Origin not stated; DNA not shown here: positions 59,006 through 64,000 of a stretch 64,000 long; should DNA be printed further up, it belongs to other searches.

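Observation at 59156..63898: VIT-vWA module fused to the N-terminus of a TonB-dependent-type plug and barrel in one 1580-aa protein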

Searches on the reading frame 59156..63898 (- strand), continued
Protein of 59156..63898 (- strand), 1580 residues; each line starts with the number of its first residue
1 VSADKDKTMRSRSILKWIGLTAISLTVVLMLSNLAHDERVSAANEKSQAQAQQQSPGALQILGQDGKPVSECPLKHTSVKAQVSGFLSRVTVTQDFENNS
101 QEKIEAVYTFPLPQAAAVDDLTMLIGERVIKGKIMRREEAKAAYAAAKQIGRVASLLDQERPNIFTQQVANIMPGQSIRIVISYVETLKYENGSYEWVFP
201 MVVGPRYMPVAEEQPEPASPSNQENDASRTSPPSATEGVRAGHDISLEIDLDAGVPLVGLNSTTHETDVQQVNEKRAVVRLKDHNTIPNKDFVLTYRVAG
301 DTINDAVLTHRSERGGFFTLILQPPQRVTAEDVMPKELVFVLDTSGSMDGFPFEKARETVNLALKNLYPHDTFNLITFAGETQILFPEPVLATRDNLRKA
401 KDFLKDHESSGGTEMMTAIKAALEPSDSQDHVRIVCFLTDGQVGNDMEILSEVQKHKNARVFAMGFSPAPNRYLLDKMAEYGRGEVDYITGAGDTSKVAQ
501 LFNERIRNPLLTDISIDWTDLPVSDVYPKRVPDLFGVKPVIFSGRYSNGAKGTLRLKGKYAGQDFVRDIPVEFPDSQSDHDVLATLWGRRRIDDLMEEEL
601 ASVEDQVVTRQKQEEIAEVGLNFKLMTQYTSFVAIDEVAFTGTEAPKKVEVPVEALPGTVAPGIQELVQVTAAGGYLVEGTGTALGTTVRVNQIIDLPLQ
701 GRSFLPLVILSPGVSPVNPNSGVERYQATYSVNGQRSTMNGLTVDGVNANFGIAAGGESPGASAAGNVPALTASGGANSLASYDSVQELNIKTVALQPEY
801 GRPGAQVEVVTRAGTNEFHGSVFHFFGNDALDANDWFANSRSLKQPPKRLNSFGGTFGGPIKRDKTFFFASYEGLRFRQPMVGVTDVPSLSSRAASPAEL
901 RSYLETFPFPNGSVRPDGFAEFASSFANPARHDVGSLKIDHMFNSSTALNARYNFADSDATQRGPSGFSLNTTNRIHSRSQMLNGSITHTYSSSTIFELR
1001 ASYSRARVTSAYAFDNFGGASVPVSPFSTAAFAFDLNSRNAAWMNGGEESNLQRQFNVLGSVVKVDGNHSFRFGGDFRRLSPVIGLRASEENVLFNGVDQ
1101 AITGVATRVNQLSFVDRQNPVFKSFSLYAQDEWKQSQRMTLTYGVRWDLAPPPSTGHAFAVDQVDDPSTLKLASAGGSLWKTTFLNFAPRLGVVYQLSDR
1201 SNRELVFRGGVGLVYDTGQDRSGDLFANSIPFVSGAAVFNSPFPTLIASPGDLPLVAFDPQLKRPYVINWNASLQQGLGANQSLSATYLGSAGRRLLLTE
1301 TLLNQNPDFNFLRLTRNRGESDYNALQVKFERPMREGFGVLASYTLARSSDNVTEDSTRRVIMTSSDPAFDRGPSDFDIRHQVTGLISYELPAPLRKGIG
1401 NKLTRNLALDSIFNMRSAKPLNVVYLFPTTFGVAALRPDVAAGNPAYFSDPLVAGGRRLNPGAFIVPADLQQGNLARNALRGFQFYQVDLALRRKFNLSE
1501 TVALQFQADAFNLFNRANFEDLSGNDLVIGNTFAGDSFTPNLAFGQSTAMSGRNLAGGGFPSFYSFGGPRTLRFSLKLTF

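Call 27: find_related_loci(query=A3, collection=genome_contigs, flank=10000)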
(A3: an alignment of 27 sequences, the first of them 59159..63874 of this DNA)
Query A3 (1572 aa) in genome_contigs; peptide patterns used: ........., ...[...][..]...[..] (x = any residue, [..] = any of these).
600 stretches matched a pattern (row limit reached: there are more); 480 encode a relative of the query (tblastn E <= 1e-3); the best 80 are kept; 80 distinct loci.
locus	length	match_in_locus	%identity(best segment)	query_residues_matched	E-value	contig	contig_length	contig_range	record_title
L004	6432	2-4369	73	89-1572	0e+0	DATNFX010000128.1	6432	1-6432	MAG TPA_asm: Pyrinomonadaceae bacterium isolate SMAG_U11306 k141_2853725, whole genome shotgun sequence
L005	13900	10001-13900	72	1-1325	0e+0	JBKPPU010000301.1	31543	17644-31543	MAG: Acidobacteriota bacterium isolate GS_EKS_MAG_00094 GS_EKS_000000325671, whole genome shotgun sequence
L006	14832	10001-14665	60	1-1572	0e+0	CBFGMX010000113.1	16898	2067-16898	MAG TPA_asm: uncultured bacterium isolate SRR29873488_binner23_Refined_1 genome assembly, contig: ERZ27315275.277, whole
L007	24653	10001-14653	51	35-1572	0e+0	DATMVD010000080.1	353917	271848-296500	MAG TPA_asm: Pyrinomonadaceae bacterium isolate SMAG_U13059 k141_123666, whole genome shotgun sequence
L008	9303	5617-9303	57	1-1268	0e+0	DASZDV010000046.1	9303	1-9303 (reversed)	MAG TPA_asm: Pyrinomonadaceae bacterium isolate SMAG_U6477 k141_890128, whole genome shotgun sequence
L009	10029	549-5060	64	1-1572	0e+0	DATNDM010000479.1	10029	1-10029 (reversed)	MAG TPA_asm: Pyrinomonadaceae bacterium isolate SMAG_U11242 k141_198355, whole genome shotgun sequence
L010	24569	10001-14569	43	41-1572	0e+0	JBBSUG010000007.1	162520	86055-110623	MAG: Pyrinomonadales bacterium isolate SVL2_sbin.4 SVL2_sbin.4_k141_217104_length_162520_cov_24.0029, whole genome shotg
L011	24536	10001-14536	43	41-1572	0e+0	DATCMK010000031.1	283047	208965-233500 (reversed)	MAG TPA_asm: Pyrinomonadaceae bacterium isolate SMAG_U7147 k141_8757, whole genome shotgun sequence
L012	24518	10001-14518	58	42-1572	0e+0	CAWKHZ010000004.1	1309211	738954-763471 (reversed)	MAG: uncultured Acidobacteriota bacterium isolate MFD02840.bin.1.73 genome assembly, contig: contig_15483, whole genome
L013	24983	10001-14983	38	44-1533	0e+0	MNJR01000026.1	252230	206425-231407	MAG: Acidobacteria bacterium 13_1_20CM_3_53_8 13_1_20cm_3_scaffold_2, whole genome shotgun sequence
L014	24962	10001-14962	38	1-1519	0e+0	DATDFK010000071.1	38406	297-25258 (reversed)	MAG TPA_asm: Pyrinomonadaceae bacterium isolate SMAG_U224 k141_1064834, whole genome shotgun sequence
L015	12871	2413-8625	60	1-1298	0e+0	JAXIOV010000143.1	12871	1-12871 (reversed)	MAG: Pyrinomonadaceae bacterium isolate Fractures_MAG_02 c_000000045479, whole genome shotgun sequence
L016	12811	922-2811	63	49-672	0e+0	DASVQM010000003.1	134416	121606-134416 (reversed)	MAG TPA_asm: Pyrinomonadaceae bacterium isolate SMAG_U3208 k141_470638, whole genome shotgun sequence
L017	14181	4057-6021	59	1-656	0e+0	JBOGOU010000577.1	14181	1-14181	MAG: Pyrinomonadaceae bacterium isolate H1-B1_maxbin2.bin.13 k127_121129, whole genome shotgun sequence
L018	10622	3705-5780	57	1-704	0e+0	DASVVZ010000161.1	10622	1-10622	MAG TPA_asm: Pyrinomonadaceae bacterium isolate SMAG_U3357 k141_402808, whole genome shotgun sequence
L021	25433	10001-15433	57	1-1207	0e+0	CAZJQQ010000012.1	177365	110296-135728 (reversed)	MAG TPA_asm: uncultured Clostridia bacterium isolate SRP119689_co1_191 genome assembly, contig: NODE_48_length_177365_co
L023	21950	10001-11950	59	1-651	0e+0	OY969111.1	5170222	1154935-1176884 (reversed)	MAG: uncultured Acidobacteriota bacterium isolate MFD01916.bin.c.3 genome assembly, chromosome: 1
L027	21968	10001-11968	59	1-655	0e+0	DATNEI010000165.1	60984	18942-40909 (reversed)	MAG TPA_asm: Pyrinomonadaceae bacterium isolate SMAG_U11264 k141_490799, whole genome shotgun sequence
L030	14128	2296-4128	62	49-655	0e+0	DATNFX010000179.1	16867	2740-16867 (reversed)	MAG TPA_asm: Pyrinomonadaceae bacterium isolate SMAG_U11306 k141_1024130, whole genome shotgun sequence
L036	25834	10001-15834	58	46-1289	0e+0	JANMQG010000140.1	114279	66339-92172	MAG: Chloracidobacterium sp. isolate OTE_51_metabat_289 OTE_51_k141_2770731, whole genome shotgun sequence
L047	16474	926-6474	58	38-880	0e+0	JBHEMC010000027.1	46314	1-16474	MAG: Pyrinomonadaceae bacterium isolate S2_bin.48.strict S2_NODE_27, whole genome shotgun sequence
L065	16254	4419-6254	58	41-656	0e+0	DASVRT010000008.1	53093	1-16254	MAG TPA_asm: Pyrinomonadaceae bacterium isolate SMAG_U3243 k141_263112, whole genome shotgun sequence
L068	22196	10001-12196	51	35-738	0e+0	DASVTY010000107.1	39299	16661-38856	MAG TPA_asm: Pyrinomonadaceae bacterium isolate SMAG_U3303 k141_458927, whole genome shotgun sequence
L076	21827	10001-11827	58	49-656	0e+0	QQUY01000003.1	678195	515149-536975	MAG: Acidobacteria bacterium isolate LA_ACB_2 c_000000000003, whole genome shotgun sequence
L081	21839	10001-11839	58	43-656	0e+0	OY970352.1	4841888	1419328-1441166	MAG: uncultured Acidobacteriota bacterium isolate MFD01916.bin.c.5 genome assembly, chromosome: 1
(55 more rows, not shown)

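Call 33: search_protein_families(library=pfam, proteins=[L036:9881-12469:+, L036:13213-17013:+, L021:9575-12853:+, L021:13130-15934:+, L023:10001-12874:+, L076:9926-12589:+, L081:9944-12766:+, L016:799-3279:+], max_evalue=0.01)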
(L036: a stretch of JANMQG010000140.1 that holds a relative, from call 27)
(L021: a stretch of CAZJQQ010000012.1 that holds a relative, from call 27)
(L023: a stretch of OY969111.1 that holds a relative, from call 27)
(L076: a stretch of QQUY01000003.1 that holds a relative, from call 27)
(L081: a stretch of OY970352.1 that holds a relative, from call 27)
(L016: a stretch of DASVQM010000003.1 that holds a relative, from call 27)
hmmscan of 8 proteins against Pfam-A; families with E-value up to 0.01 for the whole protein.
L036:9881-12469:+ (862 aa): 5 families
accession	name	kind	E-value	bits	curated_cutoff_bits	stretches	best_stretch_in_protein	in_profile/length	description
PF08487.16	VIT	-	2.1e-36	124.9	26.5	1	61-171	1-111/111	Vault protein inter-alpha-trypsin domain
PF13768.12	VWA_3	-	9.7e-24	84.6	27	1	327-476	2-153/155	von Willebrand factor type A domain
PF00092.34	VWA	-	3.3e-15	57.2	23.8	1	328-476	2-156/174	von Willebrand factor type A domain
PF13519.12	VWA_2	-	5.7e-12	46.6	27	1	328-431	1-106/107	von Willebrand factor type A domain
PF13757.12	VIT_2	-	1.1e-11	44.8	23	1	55-124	8-77/78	Vault protein inter-alpha-trypsin domain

L036:13213-17013:+ (1266 aa): 8 families
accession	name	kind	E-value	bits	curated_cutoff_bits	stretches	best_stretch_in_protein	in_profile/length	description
PF25183.1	OMP_b-brl_4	-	3.7e-130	436.3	30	1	259-1221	1-817/838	Outer membrane beta barrel domain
PF13620.12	CarboxypepD_reg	-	1.8e-17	63.9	32.3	1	36-116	1-81/82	Carboxypeptidase regulatory-like domain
PF13715.12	CarbopepD_reg_2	-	1.3e-05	25.5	32.2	1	37-125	1-87/88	CarboxypepD_reg-like domain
PF00593.30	TonB_dep_Rec_b-barrel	-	2.7e-05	24.6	27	1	476-726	15-229/436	TonB dependent receptor-like, beta-barrel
PF17210.9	SdrD_B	-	0.0001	22.9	29.7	1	41-95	16-71/112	SdrD B-like domain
PF02369.22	Big_1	-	0.00016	22.1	34.9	1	34-76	18-62/93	Bacterial Ig-like domain (group 1)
PF09430.16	EMC7_beta-sandw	-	0.001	19.7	26.6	1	46-94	4-50/122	ER membrane protein complex subunit 7, beta-sandwich domain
PF17802.7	SpaA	-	0.0012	19.4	23.1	1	43-88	9-57/91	Prealbumin-like fold domain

L021:9575-12853:+ (1092 aa): 4 families
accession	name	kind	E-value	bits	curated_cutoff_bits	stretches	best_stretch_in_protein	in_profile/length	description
PF25183.1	OMP_b-brl_4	-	1.2e-86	292.3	30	3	379-977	140-731/838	Outer membrane beta barrel domain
PF13620.12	CarboxypepD_reg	-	2.1e-20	73.3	32.3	1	61-141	1-81/82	Carboxypeptidase regulatory-like domain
PF00593.30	TonB_dep_Rec_b-barrel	-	5.7e-06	26.9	27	1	498-727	55-265/436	TonB dependent receptor-like, beta-barrel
PF13715.12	CarbopepD_reg_2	-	0.00011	22.6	32.2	1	62-150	1-87/88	CarboxypepD_reg-like domain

L021:13130-15934:+ (934 aa): 5 families
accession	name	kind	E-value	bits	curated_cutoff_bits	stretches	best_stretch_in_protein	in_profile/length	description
PF08487.16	VIT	-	2e-38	131.4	26.5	1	118-228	1-111/111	Vault protein inter-alpha-trypsin domain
PF13768.12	VWA_3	-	3.1e-21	76.5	27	1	386-535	2-153/155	von Willebrand factor type A domain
PF00092.34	VWA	-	1.6e-14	55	23.8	1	387-542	2-164/174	von Willebrand factor type A domain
PF13757.12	VIT_2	-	2.5e-12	46.9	23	1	115-182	11-78/78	Vault protein inter-alpha-trypsin domain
PF13519.12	VWA_2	-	1.5e-10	42.1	27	1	387-490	1-106/107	von Willebrand factor type A domain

L023:10001-12874:+ (958 aa): 6 families
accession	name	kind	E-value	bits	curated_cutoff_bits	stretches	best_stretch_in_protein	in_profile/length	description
PF08487.16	VIT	-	5.5e-37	126.8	26.5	1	62-172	1-111/111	Vault protein inter-alpha-trypsin domain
PF13768.12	VWA_3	-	2e-22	80.3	27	1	328-477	2-153/155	von Willebrand factor type A domain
PF00092.34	VWA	-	5.2e-16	59.8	23.8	1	329-474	2-155/174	von Willebrand factor type A domain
PF03544.19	TonB_C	-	5.6e-14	52.8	24.6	1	757-831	1-77/79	Gram-negative bacterial TonB protein C-terminal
PF13757.12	VIT_2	-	2.6e-12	46.9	23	1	58-123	10-75/78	Vault protein inter-alpha-trypsin domain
PF13519.12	VWA_2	-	3.2e-11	44.3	27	1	329-432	1-106/107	von Willebrand factor type A domain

L076:9926-12589:+ (888 aa): 5 families
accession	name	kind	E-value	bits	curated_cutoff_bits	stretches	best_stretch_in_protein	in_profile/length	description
PF08487.16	VIT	-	2.5e-36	124.6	26.5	1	43-153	1-111/111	Vault protein inter-alpha-trypsin domain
PF13768.12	VWA_3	-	2.7e-21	76.7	27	1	307-458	2-155/155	von Willebrand factor type A domain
PF00092.34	VWA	-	1e-14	55.6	23.8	1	308-463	2-164/174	von Willebrand factor type A domain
PF13519.12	VWA_2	-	2.7e-11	44.5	27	1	308-411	1-106/107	von Willebrand factor type A domain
PF13757.12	VIT_2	-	1.1e-10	41.6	23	1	40-106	11-77/78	Vault protein inter-alpha-trypsin domain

L081:9944-12766:+ (941 aa): 5 families
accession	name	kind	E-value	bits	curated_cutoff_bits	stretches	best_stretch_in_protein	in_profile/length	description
PF08487.16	VIT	-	3.9e-38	130.5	26.5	1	43-153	1-111/111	Vault protein inter-alpha-trypsin domain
PF13768.12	VWA_3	-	2.1e-21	77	27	1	305-454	2-153/155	von Willebrand factor type A domain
PF00092.34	VWA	-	3e-15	57.3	23.8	1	306-457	2-160/174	von Willebrand factor type A domain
PF13519.12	VWA_2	-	8.5e-12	46.1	27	1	306-409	1-106/107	von Willebrand factor type A domain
PF13757.12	VIT_2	-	1.1e-11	44.8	23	1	41-107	12-78/78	Vault protein inter-alpha-trypsin domain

L016:799-3279:+ (827 aa): 5 families
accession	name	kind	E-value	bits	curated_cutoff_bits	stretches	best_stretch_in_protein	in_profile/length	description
PF08487.16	VIT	-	2.5e-38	131.1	26.5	1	59-169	1-111/111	Vault protein inter-alpha-trypsin domain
PF13768.12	VWA_3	-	3.3e-24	86.1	27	1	325-474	2-153/155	von Willebrand factor type A domain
PF00092.34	VWA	-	2.8e-15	57.4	23.8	1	326-471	2-155/174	von Willebrand factor type A domain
PF13757.12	VIT_2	-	6e-12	45.7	23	1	58-122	13-77/78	Vault protein inter-alpha-trypsin domain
PF13519.12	VWA_2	-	1e-11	45.8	27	1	326-429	1-106/107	von Willebrand factor type A domain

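Call 44: search_protein_families(library=pfam, alignment_id=A5, max_evalue=0.001)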
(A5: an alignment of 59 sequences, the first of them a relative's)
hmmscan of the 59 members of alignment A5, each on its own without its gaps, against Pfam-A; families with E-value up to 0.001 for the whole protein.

A. member 1, L015:3889-4968:+ (360 aa): 0 families

B. families by the number of members that match (of 59 scanned): 1 family
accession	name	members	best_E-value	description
PF03544.19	TonB_C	11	7e-20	Gram-negative bacterial TonB protein C-terminal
